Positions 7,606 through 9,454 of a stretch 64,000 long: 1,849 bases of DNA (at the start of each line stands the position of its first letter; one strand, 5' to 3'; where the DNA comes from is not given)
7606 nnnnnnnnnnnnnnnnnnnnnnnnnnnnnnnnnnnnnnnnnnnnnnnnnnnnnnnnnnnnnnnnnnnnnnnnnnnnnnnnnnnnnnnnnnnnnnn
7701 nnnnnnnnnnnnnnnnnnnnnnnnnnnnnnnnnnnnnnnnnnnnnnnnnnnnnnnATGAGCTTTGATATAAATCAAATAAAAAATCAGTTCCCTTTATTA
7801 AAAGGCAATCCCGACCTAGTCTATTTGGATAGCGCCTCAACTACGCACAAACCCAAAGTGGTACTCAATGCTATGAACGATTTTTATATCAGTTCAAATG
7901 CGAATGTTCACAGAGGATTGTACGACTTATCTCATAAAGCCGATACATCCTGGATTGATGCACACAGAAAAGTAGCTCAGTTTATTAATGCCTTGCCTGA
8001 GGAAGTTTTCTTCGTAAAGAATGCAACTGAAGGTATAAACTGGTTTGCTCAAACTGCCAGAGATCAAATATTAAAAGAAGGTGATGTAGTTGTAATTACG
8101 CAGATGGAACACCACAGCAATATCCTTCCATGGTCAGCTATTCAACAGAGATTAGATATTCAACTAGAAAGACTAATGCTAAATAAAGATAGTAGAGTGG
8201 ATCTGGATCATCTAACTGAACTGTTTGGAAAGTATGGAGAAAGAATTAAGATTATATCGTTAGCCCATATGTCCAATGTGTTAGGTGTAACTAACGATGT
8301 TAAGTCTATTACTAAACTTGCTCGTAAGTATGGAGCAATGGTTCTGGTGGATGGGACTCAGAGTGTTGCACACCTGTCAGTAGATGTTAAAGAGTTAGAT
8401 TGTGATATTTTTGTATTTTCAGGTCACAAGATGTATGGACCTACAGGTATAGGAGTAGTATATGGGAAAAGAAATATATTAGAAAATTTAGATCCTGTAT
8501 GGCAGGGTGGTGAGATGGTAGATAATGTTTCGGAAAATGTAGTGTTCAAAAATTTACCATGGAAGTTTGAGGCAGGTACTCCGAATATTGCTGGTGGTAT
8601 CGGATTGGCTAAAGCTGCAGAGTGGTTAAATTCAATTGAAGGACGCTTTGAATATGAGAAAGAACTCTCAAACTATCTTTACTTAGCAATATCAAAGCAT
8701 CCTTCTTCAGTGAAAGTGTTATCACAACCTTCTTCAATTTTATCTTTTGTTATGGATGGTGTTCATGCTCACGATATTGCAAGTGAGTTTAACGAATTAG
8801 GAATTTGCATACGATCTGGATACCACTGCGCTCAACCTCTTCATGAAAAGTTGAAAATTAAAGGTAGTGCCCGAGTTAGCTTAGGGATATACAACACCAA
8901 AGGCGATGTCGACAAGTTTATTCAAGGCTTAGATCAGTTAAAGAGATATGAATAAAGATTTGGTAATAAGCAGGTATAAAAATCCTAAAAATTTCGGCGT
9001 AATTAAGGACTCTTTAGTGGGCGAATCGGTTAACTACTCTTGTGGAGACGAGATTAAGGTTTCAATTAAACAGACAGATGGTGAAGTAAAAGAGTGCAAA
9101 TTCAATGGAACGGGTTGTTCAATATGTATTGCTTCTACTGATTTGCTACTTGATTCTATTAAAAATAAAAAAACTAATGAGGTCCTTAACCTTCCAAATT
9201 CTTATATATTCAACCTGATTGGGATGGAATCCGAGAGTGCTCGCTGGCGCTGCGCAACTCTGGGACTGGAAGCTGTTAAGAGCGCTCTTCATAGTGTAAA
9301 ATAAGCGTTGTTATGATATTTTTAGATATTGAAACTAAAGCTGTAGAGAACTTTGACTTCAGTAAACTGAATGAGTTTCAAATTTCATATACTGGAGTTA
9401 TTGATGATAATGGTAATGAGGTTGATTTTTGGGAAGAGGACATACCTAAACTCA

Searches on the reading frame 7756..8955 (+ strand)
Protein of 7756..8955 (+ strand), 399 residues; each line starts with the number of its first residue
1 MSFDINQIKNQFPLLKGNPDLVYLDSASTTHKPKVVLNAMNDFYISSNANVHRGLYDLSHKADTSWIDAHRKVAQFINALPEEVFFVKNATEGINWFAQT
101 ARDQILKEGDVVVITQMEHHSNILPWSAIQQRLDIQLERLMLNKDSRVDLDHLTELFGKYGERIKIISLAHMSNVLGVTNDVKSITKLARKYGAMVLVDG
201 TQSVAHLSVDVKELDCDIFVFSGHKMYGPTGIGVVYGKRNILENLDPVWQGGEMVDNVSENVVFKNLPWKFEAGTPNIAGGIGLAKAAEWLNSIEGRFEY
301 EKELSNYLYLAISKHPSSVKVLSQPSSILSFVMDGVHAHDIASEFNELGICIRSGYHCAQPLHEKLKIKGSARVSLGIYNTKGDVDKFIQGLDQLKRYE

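Call 3: search_protein_families(library=pfam, proteins=[window:7756-8955:+], max_evalue=0.01)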
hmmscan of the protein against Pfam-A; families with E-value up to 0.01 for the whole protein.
window:7756-8955:+ (399 aa): 4 families
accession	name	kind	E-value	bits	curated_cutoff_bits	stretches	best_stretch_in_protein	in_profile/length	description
PF00266.25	Aminotran_5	-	6.9e-122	407.4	21.5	1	22-388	1-371/371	Aminotransferase class-V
PF01053.26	Cys_Met_Meta_PP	-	7.3e-06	25.2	27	1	105-225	87-198/381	Cys/Met metabolism PLP-dependent enzyme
PF00155.27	Aminotran_1_2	-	0.00012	21.9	19.7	1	70-245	48-241/361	Aminotransferase class I and II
PF01212.27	Beta_elim_lyase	-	0.0002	21.2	27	1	119-243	80-217/288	Beta-eliminating lyase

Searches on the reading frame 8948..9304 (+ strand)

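Call 3: search_protein_families(library=pfam, proteins=[window:8948-9304:+], max_evalue=0.01)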
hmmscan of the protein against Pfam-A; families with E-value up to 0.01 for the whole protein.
window:8948-9304:+ (118 aa): 1 family
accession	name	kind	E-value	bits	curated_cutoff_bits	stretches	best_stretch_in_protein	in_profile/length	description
PF01592.21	NifU_N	-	1.3e-22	80.7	22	1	3-115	3-118/127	NifU-like N terminal domain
